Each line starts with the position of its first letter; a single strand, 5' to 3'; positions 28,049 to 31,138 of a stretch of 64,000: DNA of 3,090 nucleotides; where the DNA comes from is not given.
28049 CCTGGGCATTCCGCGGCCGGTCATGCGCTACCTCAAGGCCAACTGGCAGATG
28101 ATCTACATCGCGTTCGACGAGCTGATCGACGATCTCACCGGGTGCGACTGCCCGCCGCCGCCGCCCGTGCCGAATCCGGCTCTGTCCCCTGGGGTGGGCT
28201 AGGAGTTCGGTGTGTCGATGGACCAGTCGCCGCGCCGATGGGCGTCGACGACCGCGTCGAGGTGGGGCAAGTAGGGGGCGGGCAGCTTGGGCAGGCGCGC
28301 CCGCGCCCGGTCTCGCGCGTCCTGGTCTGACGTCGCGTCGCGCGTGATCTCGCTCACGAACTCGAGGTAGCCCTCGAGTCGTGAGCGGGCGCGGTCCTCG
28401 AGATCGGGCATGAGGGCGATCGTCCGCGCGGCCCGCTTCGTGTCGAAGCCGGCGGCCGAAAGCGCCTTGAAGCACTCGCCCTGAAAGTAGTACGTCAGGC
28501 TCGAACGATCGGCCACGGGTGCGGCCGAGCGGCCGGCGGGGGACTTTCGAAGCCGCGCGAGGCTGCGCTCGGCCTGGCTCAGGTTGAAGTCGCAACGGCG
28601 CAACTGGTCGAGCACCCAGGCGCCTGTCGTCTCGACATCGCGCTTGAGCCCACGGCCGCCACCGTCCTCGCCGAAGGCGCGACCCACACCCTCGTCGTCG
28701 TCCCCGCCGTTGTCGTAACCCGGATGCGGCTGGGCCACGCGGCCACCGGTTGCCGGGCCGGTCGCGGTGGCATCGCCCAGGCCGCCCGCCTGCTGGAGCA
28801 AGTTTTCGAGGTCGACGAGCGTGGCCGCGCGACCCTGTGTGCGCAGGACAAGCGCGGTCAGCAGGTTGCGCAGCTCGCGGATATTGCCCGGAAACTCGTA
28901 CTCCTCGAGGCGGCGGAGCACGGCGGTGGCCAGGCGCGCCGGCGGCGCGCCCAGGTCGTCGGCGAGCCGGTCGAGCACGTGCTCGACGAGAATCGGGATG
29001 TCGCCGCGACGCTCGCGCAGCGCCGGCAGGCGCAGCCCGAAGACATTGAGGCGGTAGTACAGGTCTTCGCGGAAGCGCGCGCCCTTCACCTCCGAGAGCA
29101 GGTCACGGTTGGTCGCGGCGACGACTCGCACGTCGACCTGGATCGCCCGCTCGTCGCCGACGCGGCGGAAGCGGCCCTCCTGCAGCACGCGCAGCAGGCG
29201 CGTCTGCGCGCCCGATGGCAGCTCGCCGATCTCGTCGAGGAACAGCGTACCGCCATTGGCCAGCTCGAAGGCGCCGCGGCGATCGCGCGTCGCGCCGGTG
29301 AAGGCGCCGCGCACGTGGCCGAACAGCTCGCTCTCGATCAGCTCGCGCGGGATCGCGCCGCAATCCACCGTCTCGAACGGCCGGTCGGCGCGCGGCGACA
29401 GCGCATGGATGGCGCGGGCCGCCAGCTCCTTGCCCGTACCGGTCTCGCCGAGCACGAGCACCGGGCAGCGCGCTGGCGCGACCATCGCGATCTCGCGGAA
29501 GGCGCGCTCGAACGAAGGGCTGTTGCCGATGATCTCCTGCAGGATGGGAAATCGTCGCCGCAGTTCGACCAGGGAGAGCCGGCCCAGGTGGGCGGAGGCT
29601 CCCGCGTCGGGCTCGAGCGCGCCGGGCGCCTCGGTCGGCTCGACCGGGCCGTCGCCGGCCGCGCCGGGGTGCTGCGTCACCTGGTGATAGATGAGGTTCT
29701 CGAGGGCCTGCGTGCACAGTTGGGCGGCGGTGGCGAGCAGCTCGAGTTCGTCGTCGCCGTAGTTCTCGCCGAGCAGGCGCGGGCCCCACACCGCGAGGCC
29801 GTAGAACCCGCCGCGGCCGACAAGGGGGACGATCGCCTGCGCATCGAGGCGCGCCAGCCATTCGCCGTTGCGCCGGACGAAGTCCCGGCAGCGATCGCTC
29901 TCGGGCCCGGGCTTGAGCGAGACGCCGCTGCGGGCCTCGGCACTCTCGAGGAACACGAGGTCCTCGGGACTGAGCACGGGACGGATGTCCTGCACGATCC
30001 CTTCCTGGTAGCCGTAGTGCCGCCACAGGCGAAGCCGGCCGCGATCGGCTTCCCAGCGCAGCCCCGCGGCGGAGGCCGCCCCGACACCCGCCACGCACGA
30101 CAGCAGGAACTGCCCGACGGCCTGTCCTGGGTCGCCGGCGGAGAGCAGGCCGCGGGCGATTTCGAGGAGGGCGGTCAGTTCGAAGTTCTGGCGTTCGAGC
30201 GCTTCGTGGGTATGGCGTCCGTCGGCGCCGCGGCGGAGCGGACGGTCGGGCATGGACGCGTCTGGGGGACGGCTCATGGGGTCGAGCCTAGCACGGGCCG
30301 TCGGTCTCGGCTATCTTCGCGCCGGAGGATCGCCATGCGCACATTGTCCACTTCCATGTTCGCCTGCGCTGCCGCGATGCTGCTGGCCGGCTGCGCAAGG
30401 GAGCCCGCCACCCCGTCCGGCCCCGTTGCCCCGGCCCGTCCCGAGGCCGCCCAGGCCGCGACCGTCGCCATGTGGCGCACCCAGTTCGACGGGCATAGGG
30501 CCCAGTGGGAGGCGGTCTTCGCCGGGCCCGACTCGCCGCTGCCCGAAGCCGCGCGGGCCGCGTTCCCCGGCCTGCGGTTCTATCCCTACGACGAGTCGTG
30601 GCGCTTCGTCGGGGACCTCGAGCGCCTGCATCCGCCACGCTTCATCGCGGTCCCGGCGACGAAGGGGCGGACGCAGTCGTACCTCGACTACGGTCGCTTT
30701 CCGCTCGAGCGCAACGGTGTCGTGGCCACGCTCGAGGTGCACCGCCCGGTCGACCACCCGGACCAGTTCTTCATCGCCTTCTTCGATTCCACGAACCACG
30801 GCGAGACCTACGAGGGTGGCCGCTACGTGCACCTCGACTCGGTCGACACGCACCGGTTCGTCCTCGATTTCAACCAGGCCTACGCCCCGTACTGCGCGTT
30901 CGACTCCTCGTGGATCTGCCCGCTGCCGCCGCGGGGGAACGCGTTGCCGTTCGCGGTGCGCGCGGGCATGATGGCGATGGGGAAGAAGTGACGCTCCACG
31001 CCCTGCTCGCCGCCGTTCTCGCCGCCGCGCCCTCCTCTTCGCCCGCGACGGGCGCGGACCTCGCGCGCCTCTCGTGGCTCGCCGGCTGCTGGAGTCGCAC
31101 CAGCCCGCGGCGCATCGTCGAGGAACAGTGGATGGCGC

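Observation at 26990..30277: Sigma-54 promoter driving a tandem array of four paralogous small secreted Pro-rich proteins, with a convergent GAF-sigma-54 activator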

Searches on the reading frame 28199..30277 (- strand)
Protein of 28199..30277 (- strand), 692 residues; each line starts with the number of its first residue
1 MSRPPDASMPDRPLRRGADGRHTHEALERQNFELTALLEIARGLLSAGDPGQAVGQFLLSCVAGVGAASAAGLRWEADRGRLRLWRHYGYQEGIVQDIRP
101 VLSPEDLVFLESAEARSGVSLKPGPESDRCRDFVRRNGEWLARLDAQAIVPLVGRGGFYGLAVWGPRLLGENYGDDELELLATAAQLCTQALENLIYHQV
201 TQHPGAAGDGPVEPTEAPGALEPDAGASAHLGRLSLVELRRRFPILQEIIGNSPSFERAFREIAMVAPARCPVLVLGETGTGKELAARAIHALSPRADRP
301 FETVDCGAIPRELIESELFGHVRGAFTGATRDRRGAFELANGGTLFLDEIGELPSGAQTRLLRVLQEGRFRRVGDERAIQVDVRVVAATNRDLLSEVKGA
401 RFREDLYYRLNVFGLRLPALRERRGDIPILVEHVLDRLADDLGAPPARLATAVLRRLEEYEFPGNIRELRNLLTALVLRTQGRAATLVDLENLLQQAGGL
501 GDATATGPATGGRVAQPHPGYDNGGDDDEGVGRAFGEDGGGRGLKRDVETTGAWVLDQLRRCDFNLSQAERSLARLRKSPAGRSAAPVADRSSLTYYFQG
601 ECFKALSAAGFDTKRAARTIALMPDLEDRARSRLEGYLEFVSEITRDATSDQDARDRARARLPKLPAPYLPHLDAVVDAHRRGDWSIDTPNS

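Call 3: search_protein_families(library=pfam, proteins=[window:28199-30277:-], max_evalue=1)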
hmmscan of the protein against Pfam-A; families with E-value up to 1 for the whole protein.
window:28199-30277:- (692 aa): 9 families
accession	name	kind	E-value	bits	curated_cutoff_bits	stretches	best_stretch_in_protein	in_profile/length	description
PF00158.32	Sigma54_activat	-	2.2e-69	232.9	20.2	1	249-415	1-167/168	Sigma-54 interaction domain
PF14532.12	Sigma54_activ_2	-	1.5e-21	77.5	25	1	250-420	1-138/138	Sigma-54 interaction domain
PF25601.1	AAA_lid_14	-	7.7e-19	67.7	27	1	421-497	1-77/87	AAA+ ATPase lid domain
PF07728.20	AAA_5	-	1.1e-08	35.7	22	1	272-393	1-125/139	AAA domain (dynein-related subfamily)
PF01078.27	Mg_chelatase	-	9.3e-05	22.4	20.3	1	259-390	11-157/207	Magnesium chelatase, subunit ChlI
PF00004.35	AAA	-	0.00017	22.5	21.2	1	273-396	1-116/131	ATPase family associated with various cellular activities (AAA)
PF07724.20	AAA_2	-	0.0066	16.9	27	1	273-381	6-114/166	AAA domain (Cdc48 subfamily)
PF13185.12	GAF_2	-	0.0089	16.7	28.6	1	56-193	9-136/136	GAF domain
PF20030.5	bpMoxR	-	0.062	12.8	27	1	270-390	31-145/205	MoxR domain in the MoxR-vWA-beta-propeller ternary systems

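Call 10: find_encoding_contigs(protein=window:28199-30277:-, flank=10000, max_places=6)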
Protein window:28199-30277:- (692 aa): no gene with exactly this product is on record in the collection.

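Call 11: search_protein_families(library=ncbifam, proteins=[window:28199-30277:-], max_evalue=1)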
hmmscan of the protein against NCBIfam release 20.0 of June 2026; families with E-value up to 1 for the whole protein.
window:28199-30277:- (692 aa): 32 families (the best 25 are shown)
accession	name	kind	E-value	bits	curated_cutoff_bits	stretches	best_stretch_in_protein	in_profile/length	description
TIGR01817.1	nifA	equivalog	7.9e-96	321.9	528.85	1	238-474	187-422/534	nif-specific transcriptional activator NifA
NF003451.0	PRK05022.1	equivalog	1.1e-94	318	476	1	247-488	190-432/512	nitric oxide reductase transcriptional regulator NorR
TIGR01818.1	ntrC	equivalog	7.1e-91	305.3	558.6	1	247-495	134-382/463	nitrogen regulation protein NR(I)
NF038308.1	RNA_repair_RtcR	equivalog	6.9e-89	299.1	650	1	247-492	180-434/530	RNA repair transcriptional activator RtcR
NF041552.1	TF_PrdR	equivalog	7.5e-84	282.1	795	1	246-482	266-502/577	sigma-54 dependent transcriptional regulator PrdR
TIGR02915.1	PEP_resp_reg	equivalog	8.8e-80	268.7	502.6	1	246-491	138-383/445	PEP-CTERM-box response regulator transcription factor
NF041946.1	LuxO_transreg_Vib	equivalog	9e-80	268.7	800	1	247-497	133-383/463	quorum-sensing sigma-54 dependent transcriptional regulator LuxO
NF008469.0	PRK11361.1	equivalog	3.5e-79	266.7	714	1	247-497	143-393/461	acetoacetate metabolism transcriptional regulator AtoC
NF011958.0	PRK15429.1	equivalog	9e-78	262.5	830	1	247-487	379-619/692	formate hydrogenlyase transcriptional activator FlhA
TIGR02329.1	propionate_PrpR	equivalog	2.7e-77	260.6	499.2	1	238-505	204-475/526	propionate catabolism operon regulatory protein PrpR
TIGR02974.1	phageshock_pspF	equivalog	1.1e-75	255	443.55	1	249-486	1-239/336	phage shock protein operon transcriptional activator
NF041906.1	V4R_TF_MobR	exception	1.9e-75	254.4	999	1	248-495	233-478/544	phenol degradation transcriptional regulator MobR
NF011953.0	PRK15424.1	equivalog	3.6e-74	250.3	703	1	244-505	216-490/538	propionate catabolism operon regulatory protein PrpR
NF050807.1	TransRegFlbDCaul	equivalog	3.8e-74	250.2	750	1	248-484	119-355/454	sigma-54-dependent transcriptional regulator FlbD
NF007689.0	PRK10365.1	equivalog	6.8e-74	249.2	760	1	249-479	141-372/441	sigma-54-dependent response regulator transcription factor ZraR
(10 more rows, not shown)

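Call 12: find_related_loci(query=window:28199-30277:-, collection=genome_contigs, flank=6000)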
Query window:28199-30277:- (692 aa) in genome_contigs; peptide patterns used: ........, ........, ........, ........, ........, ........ (x = any residue, [..] = any of these).
142 stretches matched a pattern; 34 encode a relative of the query (tblastn E <= 1e-3); 33 distinct loci.
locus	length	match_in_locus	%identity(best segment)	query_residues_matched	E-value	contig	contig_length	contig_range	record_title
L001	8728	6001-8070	96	1-689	0e+0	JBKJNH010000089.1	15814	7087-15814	MAG: Candidatus Eisenbacteria bacterium isolate ant_bin.365 S1Ck117_1195034_flag_1_multi_9.0000_len_15814, whole genome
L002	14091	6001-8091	82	1-687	0e+0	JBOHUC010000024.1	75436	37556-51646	MAG: Candidatus Eiseniibacteriota bacterium isolate M3-S_metabat2.bin.149 k127_3702346, whole genome shotgun sequence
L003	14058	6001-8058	79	1-687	0e+0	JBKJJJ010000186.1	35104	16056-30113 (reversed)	MAG: Candidatus Eisenbacteria bacterium isolate ant_bin.20 S1Ck117_5446180_flag_0_multi_14.0000_len_35104, whole genome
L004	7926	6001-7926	78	1-648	0e+0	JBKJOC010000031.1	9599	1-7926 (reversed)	MAG: Candidatus Eisenbacteria bacterium isolate ant_bin.394 k117_5867568, whole genome shotgun sequence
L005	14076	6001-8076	99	1-692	0e+0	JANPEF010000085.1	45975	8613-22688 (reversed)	MAG: Candidatus Eisenbacteria bacterium isolate VAR_78_metabat_282 VAR_78_k141_1384920, whole genome shotgun sequence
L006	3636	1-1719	79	112-687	0e+0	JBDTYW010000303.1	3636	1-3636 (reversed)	MAG: Candidatus Eisenbacteria bacterium isolate cluster4_bin.150 NODE_126383_length_3636_cov_7.271433, whole genome shot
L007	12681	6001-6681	58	248-473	1e-70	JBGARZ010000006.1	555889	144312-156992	MAG: Polyangiales bacterium isolate MAG_AAO_H10.19 AAOH10-19_opera_contig_42, whole genome shotgun sequence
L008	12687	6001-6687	53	249-478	3e-67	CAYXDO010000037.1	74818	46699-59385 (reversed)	MAG TPA_asm: uncultured Myxococcales bacterium isolate binchicken_co232_77 genome assembly, contig: NODE_531_length_7481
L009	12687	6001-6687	56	246-475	2e-66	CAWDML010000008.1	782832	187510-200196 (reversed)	MAG: uncultured delta proteobacterium isolate MFD04944.bin.2.99 genome assembly, contig: contig_30077, whole genome shot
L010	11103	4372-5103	53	246-492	3e-66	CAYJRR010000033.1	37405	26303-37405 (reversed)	MAG TPA_asm: uncultured bacterium isolate ERP125453_co1_442 genome assembly, contig: NODE_869_length_37405_cov_7.215047,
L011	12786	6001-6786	49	219-475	7e-65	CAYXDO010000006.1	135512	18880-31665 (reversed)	MAG TPA_asm: uncultured Myxococcales bacterium isolate binchicken_co232_77 genome assembly, contig: NODE_168_length_1355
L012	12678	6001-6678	56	251-477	9e-65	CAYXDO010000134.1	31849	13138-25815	MAG TPA_asm: uncultured Myxococcales bacterium isolate binchicken_co232_77 genome assembly, contig: NODE_2414_length_318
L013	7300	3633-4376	53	220-475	4e-63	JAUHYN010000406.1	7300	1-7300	MAG: bacterium isolate 3_bin.68 NODE_12212_length_7300_cov_0.995121, whole genome shotgun sequence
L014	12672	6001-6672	53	251-475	5e-63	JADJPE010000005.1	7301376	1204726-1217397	MAG: Deltaproteobacteria bacterium isolate Fred_18-Q3-R57-64_BATAC.308 tig01546525-10-72987380, whole genome shotgun seq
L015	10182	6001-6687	53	246-475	4e-63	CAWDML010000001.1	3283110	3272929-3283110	MAG: uncultured delta proteobacterium isolate MFD04944.bin.2.99 genome assembly, contig: contig_11175, whole genome shot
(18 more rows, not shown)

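Call 63: search_protein_families(library=padloc, proteins=[window:28199-30277:-], max_evalue=1)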
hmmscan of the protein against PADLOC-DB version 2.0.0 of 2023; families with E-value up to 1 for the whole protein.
window:28199-30277:- (692 aa): 3 families
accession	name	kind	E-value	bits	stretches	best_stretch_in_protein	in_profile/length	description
PDLC01995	RtcR_PspF2--CARF_AAA_HTH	-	8.4e-103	343.1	1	245-496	165-416/481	-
PDLC01994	RtcR_PspF1--CARF_AAA_HTH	-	8.7e-58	194.5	1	252-491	163-400/468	-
PDLC01993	RtcR--CARF_AAA_HTH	-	3.7e-49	165.5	1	249-475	182-417/523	-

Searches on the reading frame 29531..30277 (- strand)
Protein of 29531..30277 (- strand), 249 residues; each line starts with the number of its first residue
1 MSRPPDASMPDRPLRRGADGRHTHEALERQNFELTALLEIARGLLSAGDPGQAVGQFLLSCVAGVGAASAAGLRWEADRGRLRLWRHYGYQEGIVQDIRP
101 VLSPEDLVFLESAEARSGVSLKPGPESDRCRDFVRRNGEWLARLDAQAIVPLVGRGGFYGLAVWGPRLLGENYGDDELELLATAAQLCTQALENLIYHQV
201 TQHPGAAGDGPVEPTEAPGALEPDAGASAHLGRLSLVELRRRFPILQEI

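Call 33: search_protein_families(library=pfam, proteins=[window:29531-30277:-], max_evalue=10)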
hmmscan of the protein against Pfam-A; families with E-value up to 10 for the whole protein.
seq(249 aa): 1 family
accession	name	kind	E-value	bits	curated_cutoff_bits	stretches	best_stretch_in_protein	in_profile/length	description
PF13185.12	GAF_2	-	0.0019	18.8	28.6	1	56-193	9-136/136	GAF domain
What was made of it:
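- On Bacterial enhancer-binding protein (NtrC/NifA family): GAF_2 matches at E 0.002 with 18.8 bits, below the gathering score of 28.6, but covers nearly the full profile (call 33).
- Checked: GAF is a sub-threshold Pfam match: GAF_2, E 0.002, 18.8 bits against a cut-off of 28.6, covering profile positions 9-136 of 136 (call 33).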

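Call 61: search_solved_structures(query=window:29531-30277:-, max_evalue=10)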
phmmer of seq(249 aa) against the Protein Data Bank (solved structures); distinct sequences matched with E-value up to 10: 0.
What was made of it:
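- On Bacterial enhancer-binding protein (NtrC/NifA family): No PDB sequence match was found (call 61).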

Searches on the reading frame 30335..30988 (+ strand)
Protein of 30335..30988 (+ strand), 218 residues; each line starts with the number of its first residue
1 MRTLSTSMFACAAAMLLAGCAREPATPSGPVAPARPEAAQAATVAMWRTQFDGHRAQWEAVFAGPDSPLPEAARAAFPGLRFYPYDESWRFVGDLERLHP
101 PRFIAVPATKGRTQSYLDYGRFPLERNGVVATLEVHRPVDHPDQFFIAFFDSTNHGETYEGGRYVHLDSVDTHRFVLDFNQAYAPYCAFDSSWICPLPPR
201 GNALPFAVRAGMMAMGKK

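Call 88: search_protein_families(library=pfam, proteins=[window:30335-30988:+], max_evalue=0.01)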
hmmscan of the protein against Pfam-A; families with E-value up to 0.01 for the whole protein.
window:30335-30988:+ (218 aa): 1 family
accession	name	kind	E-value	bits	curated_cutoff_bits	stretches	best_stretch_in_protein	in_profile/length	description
PF07920.16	DUF1684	-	2.9e-40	138.2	25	1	76-211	2-137/139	Protein of unknown function (DUF1684)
